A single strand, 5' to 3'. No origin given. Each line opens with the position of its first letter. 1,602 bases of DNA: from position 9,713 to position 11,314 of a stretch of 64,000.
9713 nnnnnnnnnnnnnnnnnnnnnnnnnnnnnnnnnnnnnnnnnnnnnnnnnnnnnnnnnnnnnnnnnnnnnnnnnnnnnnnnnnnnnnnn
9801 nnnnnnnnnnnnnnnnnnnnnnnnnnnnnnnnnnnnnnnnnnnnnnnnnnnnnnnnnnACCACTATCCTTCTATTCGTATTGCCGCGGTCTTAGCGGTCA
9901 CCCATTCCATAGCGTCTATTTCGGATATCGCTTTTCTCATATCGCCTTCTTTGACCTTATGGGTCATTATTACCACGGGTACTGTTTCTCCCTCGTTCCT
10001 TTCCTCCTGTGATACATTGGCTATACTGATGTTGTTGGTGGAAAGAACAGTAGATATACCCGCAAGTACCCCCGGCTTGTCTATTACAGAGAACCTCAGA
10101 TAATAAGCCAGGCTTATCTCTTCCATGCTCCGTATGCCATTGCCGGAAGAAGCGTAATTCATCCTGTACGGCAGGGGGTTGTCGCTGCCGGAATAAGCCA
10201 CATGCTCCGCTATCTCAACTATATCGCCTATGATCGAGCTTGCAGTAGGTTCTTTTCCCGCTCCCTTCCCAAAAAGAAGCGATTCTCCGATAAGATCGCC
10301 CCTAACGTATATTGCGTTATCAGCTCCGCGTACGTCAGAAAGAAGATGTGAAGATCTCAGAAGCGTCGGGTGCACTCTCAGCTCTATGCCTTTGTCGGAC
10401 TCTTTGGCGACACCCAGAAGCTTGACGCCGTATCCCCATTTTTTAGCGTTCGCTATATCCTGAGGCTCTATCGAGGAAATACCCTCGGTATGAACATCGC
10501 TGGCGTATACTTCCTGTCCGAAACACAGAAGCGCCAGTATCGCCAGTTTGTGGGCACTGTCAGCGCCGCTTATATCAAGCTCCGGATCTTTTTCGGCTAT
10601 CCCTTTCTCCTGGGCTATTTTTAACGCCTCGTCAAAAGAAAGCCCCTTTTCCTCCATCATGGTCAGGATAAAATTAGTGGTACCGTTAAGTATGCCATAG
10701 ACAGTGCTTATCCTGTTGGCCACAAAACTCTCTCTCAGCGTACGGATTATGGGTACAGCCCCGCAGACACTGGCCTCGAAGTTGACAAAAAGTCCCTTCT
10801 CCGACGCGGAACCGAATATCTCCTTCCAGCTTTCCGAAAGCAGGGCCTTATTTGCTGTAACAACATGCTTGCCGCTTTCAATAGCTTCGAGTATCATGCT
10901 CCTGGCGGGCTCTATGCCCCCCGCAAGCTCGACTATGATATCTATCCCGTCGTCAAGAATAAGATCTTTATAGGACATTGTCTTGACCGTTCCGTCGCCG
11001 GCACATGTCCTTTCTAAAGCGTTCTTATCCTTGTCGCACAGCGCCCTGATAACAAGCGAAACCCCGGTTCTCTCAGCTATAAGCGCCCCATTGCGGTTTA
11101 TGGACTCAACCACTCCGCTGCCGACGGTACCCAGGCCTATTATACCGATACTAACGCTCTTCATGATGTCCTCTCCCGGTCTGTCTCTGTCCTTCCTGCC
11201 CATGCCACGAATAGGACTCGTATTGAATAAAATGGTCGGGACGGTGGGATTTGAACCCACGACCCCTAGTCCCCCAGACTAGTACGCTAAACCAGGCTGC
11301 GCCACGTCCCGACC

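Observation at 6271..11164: Phosphoglycerate-mutase-like gene occupying the homoserine kinase position in a lysC-X-thrC-hom cluster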

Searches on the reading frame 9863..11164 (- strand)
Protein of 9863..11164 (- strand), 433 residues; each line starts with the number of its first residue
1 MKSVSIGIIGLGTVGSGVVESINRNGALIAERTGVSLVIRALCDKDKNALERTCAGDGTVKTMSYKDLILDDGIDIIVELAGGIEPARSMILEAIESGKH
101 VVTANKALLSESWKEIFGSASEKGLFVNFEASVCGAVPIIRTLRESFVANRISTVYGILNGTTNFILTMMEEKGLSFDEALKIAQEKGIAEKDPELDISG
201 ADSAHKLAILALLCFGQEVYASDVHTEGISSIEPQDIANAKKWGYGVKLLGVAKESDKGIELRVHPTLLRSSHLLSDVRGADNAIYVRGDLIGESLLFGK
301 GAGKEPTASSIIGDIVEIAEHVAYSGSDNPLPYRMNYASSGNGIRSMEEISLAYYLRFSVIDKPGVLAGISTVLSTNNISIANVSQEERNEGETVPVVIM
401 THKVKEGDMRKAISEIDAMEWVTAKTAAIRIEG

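Call 3: search_protein_families(library=ncbifam, proteins=[window:9863-11164:-])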
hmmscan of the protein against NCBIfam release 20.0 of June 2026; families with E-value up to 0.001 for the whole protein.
window:9863-11164:- (433 aa): 11 families
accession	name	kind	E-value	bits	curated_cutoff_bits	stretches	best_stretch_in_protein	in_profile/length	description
NF004976.0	PRK06349.1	subfamily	2.6e-148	494.7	205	1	1-432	2-427/430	homoserine dehydrogenase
NF004912.0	PRK06270.1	equivalog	6e-82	275.8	373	1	1-321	1-339/343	homoserine dehydrogenase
NF006235.0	PRK08374.1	equivalog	1.2e-52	179.1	451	1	3-319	2-329/336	homoserine dehydrogenase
NF005290.0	PRK06813.1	equivalog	2.4e-46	158.3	286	1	85-319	102-337/346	homoserine dehydrogenase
NF005002.0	PRK06392.1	equivalog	3.4e-34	118.2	296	1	1-240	1-253/329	homoserine dehydrogenase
NF006959.0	PRK09436.1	equivalog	1.9e-27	95.7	726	1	2-229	464-704/819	bifunctional aspartate kinase/homoserine dehydrogenase I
NF007003.0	PRK09466.1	subfamily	9.2e-19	67.3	582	1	2-228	457-697/810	bifunctional aspartate kinase/homoserine dehydrogenase II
TIGR01327.1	PGDH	equivalog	3.2e-05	22.9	454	1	354-422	452-520/525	phosphoglycerate dehydrogenase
NF006352.0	PRK08577.1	equivalog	3.8e-05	23.8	140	1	354-423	57-127/136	hypothetical protein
NF009830.0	PRK13304.1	equivalog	0.00034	20.2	267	1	5-103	3-90/265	aspartate dehydrogenase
NF053754.1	TrpY_fam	subfamily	0.00074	19.6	180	0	362-420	103-161/163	TrpY family transcription regulator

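Call 4: search_protein_families(library=pfam, proteins=[window:9863-11164:-])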
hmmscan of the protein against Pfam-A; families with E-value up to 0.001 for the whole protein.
window:9863-11164:- (433 aa): 5 families
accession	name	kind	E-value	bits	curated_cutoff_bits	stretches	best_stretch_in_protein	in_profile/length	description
PF00742.24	Homoserine_dh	-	4.3e-62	209.4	22.9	1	138-316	1-173/173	Homoserine dehydrogenase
PF03447.22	NAD_binding_3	-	3.4e-18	66.9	24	1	10-127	1-113/116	Homoserine dehydrogenase, NAD binding domain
PF01842.31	ACT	-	4.3e-10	39.6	27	1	354-418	1-63/66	ACT domain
PF13291.12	ACT_4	-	0.00019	22.5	27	1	356-395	9-48/80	ACT domain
PF22629.2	ACT_AHAS_ss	-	0.00029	21.4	27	1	359-422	4-65/67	AHAS small subunit-like ACT domain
